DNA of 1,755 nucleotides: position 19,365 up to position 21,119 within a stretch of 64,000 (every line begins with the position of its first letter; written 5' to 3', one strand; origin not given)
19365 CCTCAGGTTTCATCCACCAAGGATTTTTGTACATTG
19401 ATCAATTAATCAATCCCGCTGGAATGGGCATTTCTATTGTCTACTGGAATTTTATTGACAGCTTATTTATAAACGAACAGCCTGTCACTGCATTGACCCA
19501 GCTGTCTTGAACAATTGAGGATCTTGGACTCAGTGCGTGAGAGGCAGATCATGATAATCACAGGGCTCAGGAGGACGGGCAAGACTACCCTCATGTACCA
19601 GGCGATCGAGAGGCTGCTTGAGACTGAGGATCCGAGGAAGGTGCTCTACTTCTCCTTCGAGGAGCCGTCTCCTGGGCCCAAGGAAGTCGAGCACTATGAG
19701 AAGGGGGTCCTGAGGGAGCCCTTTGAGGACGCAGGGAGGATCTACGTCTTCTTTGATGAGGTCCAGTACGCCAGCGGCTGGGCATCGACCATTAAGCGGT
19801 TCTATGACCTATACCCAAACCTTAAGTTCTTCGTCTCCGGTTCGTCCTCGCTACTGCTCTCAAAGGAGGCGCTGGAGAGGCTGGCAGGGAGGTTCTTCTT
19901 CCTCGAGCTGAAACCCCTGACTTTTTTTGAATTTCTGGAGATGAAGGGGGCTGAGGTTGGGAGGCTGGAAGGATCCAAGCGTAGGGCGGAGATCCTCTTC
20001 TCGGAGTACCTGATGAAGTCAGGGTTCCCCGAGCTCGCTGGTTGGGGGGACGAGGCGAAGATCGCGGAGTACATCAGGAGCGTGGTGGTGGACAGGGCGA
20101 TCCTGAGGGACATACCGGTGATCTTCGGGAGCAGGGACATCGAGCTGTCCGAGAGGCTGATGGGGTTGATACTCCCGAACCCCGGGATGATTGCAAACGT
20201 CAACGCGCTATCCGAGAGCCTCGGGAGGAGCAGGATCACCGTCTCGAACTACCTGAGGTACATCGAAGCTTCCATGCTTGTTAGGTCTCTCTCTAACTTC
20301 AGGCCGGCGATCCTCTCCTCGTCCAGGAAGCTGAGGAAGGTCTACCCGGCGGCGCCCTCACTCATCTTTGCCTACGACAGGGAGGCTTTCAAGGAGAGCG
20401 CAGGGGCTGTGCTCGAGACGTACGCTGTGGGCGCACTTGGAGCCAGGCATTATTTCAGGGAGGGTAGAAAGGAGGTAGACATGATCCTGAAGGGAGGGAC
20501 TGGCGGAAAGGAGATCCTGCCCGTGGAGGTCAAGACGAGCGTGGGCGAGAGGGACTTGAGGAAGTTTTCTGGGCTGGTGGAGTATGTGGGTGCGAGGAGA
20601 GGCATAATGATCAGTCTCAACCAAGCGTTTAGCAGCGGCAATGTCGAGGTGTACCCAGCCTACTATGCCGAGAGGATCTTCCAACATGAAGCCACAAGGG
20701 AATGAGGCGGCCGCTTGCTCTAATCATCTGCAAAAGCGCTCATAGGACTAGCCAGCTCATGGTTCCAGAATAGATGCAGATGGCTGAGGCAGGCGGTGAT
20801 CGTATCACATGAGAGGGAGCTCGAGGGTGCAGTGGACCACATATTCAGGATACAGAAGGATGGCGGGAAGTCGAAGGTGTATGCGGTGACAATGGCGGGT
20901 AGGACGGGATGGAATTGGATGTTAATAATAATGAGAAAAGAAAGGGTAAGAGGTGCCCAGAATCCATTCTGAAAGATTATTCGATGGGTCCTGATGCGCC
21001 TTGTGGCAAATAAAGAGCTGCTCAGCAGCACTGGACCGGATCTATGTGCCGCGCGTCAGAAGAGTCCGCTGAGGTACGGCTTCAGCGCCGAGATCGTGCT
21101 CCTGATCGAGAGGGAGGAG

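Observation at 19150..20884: COG1373 ATPase-nuclease cassette inserted at the rad50 3' end with a 101-bp duplication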

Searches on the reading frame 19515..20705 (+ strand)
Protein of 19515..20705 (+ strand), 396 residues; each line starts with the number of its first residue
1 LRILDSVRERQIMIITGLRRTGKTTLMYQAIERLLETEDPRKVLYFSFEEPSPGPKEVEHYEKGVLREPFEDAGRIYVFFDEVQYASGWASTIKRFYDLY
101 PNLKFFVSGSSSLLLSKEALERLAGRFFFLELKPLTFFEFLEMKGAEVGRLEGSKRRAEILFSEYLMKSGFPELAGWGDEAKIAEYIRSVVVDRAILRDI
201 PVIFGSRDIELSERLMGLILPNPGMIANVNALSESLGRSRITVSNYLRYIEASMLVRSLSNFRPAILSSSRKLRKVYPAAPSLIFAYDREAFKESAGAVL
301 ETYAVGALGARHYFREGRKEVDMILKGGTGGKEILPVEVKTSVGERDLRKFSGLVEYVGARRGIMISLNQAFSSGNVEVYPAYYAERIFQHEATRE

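Call 5: search_protein_families(library=pfam, proteins=[window:19515-20705:+], max_evalue=0.01)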
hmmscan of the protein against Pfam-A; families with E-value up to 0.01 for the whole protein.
window:19515-20705:+ (396 aa): 7 families
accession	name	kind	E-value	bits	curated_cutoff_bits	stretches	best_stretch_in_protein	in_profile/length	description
PF13173.12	AAA_14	-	3.2e-35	121.4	27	1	10-141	2-129/129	AAA domain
PF13635.12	DUF4143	-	1.9e-15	57.4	28.1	1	198-342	2-160/160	Domain of unknown function (DUF4143)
PF01637.24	ATPase_2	-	8.8e-07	29.4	33.2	1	9-49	19-58/225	ATPase domain predominantly from Archaea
PF04471.18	Mrr_cat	-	0.001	19.6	21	1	310-373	25-90/115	Restriction endonuclease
PF25199.1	nSTAND_NTPase5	-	0.0029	17.9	34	1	6-96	37-119/145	Novel STAND NTPase 5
PF24883.2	NPHP3_N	-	0.0052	17.4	24.8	1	6-52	18-62/164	Nephrocystin 3, N-terminal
PF13401.12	AAA_22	-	0.0082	16.9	27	0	9-56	4-48/130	AAA domain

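Call 10: find_encoding_contigs(protein=window:19515-20705:+, flank=10000, max_places=10)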
Protein window:19515-20705:+ (396 aa): no gene with exactly this product is on record in the collection.

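Call 12: find_homologous_proteins(query=window:19515-20702:+)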
Query window:19515-20702:+ (396 aa): 479 proteins with E <= 0.001 among 8000 candidates; the best 120 are listed.
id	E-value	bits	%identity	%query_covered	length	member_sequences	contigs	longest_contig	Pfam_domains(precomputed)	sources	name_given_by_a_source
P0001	4.6e-251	850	99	99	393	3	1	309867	PF13173.13,PF13635.13,PF01637.25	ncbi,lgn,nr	ncbi:MAG: ATP-binding protein [Candidatus Methanosuratus sp.]|nr:ATP-binding protein [Candidatus Met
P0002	2.1e-184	631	72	98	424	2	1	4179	PF13173.13,PF13635.13,PF01637.25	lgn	-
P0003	7.9e-178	609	69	99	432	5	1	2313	PF13173.13,PF13635.13,PF01637.25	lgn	-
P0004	2.2e-176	605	71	98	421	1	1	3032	PF13173.13,PF13635.13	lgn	-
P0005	2.1e-161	555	64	99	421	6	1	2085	PF13173.13,PF13635.13,PF01637.25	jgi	jgi:hypothetical protein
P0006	1.3e-156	540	65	98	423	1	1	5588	PF13173.13,PF13635.13,PF01637.25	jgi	jgi:predicted AAA+ superfamily ATPase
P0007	1.3e-155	536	61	98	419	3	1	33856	PF13173.13,PF13635.13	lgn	-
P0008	1.4e-155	536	62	98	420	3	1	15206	PF13173.13,PF13635.13,PF01637.25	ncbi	ncbi:MAG: ATP-binding protein [Candidatus Micrarchaeales archaeon]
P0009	1.5e-155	536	62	98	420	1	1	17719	PF13173.13,PF13635.13,PF01637.25,PF20720.4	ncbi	ncbi:MAG: ATP-binding protein [Candidatus Micrarchaeia archaeon]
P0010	1.6e-155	536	63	98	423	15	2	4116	PF13173.13,PF13635.13,PF01637.25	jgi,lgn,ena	-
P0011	2.4e-152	526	63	97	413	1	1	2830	PF13173.13,PF13635.13,PF01637.25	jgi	jgi:hypothetical protein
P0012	2.8e-152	525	61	98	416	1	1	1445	PF13173.13,PF13635.13,PF01637.25,PF20720.4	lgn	-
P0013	2.8e-152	525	61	98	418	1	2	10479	PF13173.13,PF13635.13,PF01637.25,PF20720.4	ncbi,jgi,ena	ncbi:MAG: ATP-binding protein [Candidatus Aenigmatarchaeota archaeon]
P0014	1.1e-151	523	61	97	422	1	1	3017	PF13173.13,PF13635.13,PF01637.25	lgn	-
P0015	1.6e-151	523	61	98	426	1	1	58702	PF13173.13,PF13635.13,PF01637.25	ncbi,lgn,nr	ncbi:MAG: ATP-binding protein [Candidatus Brockarchaeota archaeon]|nr:ATP-binding protein [Candidatu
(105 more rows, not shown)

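Call 13: find_encoding_contigs(protein=P0001, flank=10000, max_places=10)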
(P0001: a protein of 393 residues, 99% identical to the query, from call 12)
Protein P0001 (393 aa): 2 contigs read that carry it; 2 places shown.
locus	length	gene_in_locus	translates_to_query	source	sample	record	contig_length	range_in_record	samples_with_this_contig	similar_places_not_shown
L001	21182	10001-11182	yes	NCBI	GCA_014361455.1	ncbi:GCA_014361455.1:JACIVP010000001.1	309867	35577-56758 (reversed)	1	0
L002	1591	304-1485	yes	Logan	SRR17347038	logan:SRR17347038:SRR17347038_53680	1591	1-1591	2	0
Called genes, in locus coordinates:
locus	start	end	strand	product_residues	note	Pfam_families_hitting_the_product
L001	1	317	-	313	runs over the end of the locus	PF00294:PfkB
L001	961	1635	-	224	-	PF06195:DUF996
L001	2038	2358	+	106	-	PF02591:Zn_ribbon_9 (faint), PF07282:Cas12f1-like_TNB (faint), PF24460:DUF7575 (faint), PF26435:DUF8118 (faint), PF13248:Zn_ribbon_3 (faint), PF14690:Zn_ribbon_ISL3 (faint), PF24463:DUF7577 (faint), PF13240:Zn_Ribbon_1 (faint)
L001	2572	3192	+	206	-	-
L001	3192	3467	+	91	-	PF14947:HTH_45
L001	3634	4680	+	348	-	PF09376:NurA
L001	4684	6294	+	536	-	PF01935:DUF87, PF12846:AAA_10 (faint)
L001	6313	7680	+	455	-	PF00149:Metallophos, PF12850:Metallophos_2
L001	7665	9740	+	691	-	PF02463:SMC_N (weak), PF13476:AAA_23, PF13558:SbcC_Walker_B (weak)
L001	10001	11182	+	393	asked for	PF01637:ATPase_2 (faint), PF13173:AAA_14, PF13635:DUF4143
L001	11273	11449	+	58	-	-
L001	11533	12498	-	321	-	PF04055:Radical_SAM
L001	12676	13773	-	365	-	PF03706:LPG_synthase_TM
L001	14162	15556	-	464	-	PF00890:FAD_binding_2, PF01134:GIDA, PF01266:DAO (weak), PF07992:Pyr_redox_2, PF12831:FAD_oxidored, PF13738:Pyr_redox_3, PF00070:Pyr_redox, PF02852:Pyr_redox_dim, +4 more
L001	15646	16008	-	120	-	-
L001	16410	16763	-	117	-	-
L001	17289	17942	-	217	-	-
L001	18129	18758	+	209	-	PF02308:MgtC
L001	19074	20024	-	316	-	PF01946:Thi4 (faint), PF01266:DAO (faint), PF03486:HI0933_like (faint), PF07992:Pyr_redox_2, PF13450:NAD_binding_8 (faint), PF13738:Pyr_redox_3, PF00070:Pyr_redox (weak)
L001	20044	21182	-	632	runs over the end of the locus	PF16177:ACAS_N, PF00501:AMP-binding, PF13193:AMP-binding_C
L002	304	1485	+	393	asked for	PF01637:ATPase_2 (faint), PF13173:AAA_14, PF13635:DUF4143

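Call 21: find_encoding_contigs(protein=P0002, flank=5000, max_places=4)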
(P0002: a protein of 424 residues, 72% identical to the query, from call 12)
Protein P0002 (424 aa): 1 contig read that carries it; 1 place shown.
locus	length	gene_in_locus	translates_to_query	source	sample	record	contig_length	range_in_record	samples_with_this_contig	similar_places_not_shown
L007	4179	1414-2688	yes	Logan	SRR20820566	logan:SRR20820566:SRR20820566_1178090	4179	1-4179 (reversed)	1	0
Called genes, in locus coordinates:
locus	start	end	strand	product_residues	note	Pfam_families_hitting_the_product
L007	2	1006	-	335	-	?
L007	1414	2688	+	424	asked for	PF01637:ATPase_2 (faint), PF13173:AAA_14, PF13635:DUF4143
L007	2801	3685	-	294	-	PF02830:V4R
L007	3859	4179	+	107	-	?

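Call 22: search_protein_families(library=padloc, proteins=[window:19515-20702:+, P0002], max_evalue=0.01)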
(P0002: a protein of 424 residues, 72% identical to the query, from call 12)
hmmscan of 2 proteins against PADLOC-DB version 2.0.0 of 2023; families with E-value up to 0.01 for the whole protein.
window:19515-20702:+ (396 aa): 8 families
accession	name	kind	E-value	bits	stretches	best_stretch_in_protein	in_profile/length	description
PDLC04787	PDC-S01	-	3.8e-57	192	1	3-372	20-390/412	-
PDLC04790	PDC-S01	-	1.2e-29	101.3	1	4-365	21-395/422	-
PDLC04789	PDC-S01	-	3e-29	100.2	1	3-277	10-264/375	-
PDLC04791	PDC-S01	-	5.2e-26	89.2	1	9-344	18-354/395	-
PDLC04786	PDC-S01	-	8.7e-19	65.6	2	8-147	18-160/439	-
PDLC04788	PDC-S01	-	8.8e-12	42.7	1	8-147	17-157/448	-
PDLC04792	PDC-S01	-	6.9e-08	29.5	1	8-147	17-158/452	-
PDLC04140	mad8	-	8.5e-06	23.5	1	6-127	23-114/314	mads_8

P0002 (424 aa): 10 families
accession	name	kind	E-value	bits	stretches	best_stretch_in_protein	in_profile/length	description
PDLC04787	PDC-S01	-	2.1e-58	196.1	1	26-406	11-392/412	-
PDLC04790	PDC-S01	-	8.3e-35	118.3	1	25-400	11-398/422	-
PDLC04789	PDC-S01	-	1.1e-33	114.9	1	27-336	3-295/375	-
PDLC04791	PDC-S01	-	5.2e-28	95.8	1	26-375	2-353/395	-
PDLC04786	PDC-S01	-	1.4e-20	71.5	2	39-180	18-161/439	-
PDLC04788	PDC-S01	-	2.1e-15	54.6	1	38-291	16-279/448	-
PDLC04792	PDC-S01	-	9.4e-12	42.2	1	39-185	17-164/452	-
PDLC04140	mad8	-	6.8e-06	23.8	1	35-156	21-111/314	mads_8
PDLC02170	Avs5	-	0.0021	14.2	1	27-67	326-366/771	-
PDLC01268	CasR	-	0.0027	15.7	0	254-289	134-168/179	"CAS-I,CAS-II,CAS-III,CAS-IV,CAS-V,CAS-VI; associated_signaling"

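Call 58: find_encoding_contigs(protein=P0004, flank=3000, max_places=4)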
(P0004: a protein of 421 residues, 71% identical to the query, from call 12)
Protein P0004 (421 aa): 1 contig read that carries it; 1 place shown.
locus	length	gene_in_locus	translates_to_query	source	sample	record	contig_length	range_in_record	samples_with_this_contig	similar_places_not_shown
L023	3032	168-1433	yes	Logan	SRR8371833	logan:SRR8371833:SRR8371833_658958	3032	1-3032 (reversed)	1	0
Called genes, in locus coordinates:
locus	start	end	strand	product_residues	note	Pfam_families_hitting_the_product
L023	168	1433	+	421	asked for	PF13173:AAA_14, PF13635:DUF4143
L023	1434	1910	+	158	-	PF01451:LMWPc (weak)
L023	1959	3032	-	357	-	?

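Call 76: search_solved_structures(query=window:19515-20702:+, max_evalue=0.01)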
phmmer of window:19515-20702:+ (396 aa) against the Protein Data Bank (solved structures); distinct sequences matched with E-value up to 0.01: 0.

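Call 77: search_protein_families(library=ncbifam, proteins=[window:19515-20702:+], max_evalue=0.001)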
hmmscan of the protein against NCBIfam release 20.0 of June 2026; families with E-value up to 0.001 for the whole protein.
window:19515-20702:+ (396 aa): 0 families

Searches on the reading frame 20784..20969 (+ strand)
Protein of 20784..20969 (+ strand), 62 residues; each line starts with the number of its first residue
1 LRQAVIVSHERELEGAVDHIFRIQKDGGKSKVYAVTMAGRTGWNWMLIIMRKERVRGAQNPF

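Call 55: find_homologous_proteins(query=window:20784-20969:+, max_evalue=0.001)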
Query seq(62 aa) (62 aa): 2 proteins with E <= 0.001 among 2 candidates.
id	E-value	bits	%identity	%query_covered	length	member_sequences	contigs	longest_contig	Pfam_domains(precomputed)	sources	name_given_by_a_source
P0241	2.9e-31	123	98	94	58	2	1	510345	-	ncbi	-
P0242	1.4e-10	59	89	58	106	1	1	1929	PF13558.13,PF02463.26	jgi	-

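Call 57: find_encoding_contigs(protein=P0242, flank=3000, max_places=4)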
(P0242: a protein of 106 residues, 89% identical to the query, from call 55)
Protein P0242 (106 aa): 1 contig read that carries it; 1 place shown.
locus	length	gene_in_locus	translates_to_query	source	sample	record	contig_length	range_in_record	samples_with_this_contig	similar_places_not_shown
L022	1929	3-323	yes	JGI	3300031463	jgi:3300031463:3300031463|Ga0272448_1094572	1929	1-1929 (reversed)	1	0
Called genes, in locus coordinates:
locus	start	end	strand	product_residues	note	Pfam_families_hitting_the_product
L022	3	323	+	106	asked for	PF02463:SMC_N (weak), PF13558:SbcC_Walker_B (weak)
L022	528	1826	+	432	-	PF01637:ATPase_2 (faint), PF13173:AAA_14, PF13635:DUF4143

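Call 80: search_protein_families(library=pfam, proteins=[window:20796-20969:+], max_evalue=1)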
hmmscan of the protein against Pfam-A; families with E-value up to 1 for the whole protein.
seq(58 aa): 2 families
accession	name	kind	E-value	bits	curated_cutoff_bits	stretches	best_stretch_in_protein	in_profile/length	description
PF03551.20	PadR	-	0.17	12.4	27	1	10-37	44-71/75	Transcriptional regulator PadR-like family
PF11228.13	DUF3027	-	0.2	12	25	1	24-52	13-41/193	Protein of unknown function (DUF3027)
